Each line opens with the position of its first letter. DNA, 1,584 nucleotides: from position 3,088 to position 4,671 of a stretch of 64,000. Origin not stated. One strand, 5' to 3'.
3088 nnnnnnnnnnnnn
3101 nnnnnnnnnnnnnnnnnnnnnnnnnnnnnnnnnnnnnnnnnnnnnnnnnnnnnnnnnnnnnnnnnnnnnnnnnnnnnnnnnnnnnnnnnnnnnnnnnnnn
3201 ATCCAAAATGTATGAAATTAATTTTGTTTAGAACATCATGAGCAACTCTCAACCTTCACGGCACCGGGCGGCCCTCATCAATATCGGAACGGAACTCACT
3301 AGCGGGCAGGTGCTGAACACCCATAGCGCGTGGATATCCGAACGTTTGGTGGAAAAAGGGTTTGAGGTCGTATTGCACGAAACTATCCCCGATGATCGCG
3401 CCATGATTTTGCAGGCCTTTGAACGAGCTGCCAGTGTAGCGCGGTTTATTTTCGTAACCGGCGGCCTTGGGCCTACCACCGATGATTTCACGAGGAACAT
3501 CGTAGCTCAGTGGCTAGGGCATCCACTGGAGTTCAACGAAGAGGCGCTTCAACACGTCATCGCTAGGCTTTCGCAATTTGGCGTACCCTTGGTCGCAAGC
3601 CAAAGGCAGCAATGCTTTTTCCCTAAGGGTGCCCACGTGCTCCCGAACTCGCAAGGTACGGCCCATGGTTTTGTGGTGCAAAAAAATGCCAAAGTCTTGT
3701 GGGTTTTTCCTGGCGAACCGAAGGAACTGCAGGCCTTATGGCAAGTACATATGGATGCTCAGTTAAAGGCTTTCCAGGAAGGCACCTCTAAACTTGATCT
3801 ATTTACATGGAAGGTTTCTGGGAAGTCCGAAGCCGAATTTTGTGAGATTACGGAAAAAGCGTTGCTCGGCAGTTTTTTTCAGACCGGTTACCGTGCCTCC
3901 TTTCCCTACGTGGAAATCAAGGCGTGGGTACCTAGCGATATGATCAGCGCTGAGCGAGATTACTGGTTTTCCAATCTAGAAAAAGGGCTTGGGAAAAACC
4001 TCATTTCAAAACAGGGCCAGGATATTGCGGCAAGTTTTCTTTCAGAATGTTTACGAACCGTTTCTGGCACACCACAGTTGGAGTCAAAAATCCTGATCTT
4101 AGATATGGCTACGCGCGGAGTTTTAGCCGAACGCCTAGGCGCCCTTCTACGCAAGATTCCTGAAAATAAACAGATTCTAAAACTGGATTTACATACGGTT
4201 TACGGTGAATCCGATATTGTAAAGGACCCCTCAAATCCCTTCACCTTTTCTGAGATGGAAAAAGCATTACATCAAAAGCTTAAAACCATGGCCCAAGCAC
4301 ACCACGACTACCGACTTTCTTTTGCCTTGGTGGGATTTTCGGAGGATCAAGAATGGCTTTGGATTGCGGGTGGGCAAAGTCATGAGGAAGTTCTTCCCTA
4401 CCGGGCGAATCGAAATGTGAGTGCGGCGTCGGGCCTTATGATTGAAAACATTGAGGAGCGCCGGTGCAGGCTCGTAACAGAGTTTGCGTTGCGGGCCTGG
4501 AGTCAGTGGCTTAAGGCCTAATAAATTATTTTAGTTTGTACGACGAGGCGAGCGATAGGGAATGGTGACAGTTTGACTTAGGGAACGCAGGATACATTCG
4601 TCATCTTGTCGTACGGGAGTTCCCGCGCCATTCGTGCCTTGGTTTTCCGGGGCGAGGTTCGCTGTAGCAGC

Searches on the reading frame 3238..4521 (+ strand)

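Call 16: search_protein_families(library=pfam, proteins=[window:3238-4521:+], max_evalue=0.00001)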
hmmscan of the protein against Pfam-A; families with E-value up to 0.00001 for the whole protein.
window:3238-4521:+ (427 aa): 1 family
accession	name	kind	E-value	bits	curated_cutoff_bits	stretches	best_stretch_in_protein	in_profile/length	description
PF00994.29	MoCF_biosynth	-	1.1e-28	100.2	26.6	1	13-176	2-142/144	Probable molybdopterin binding domain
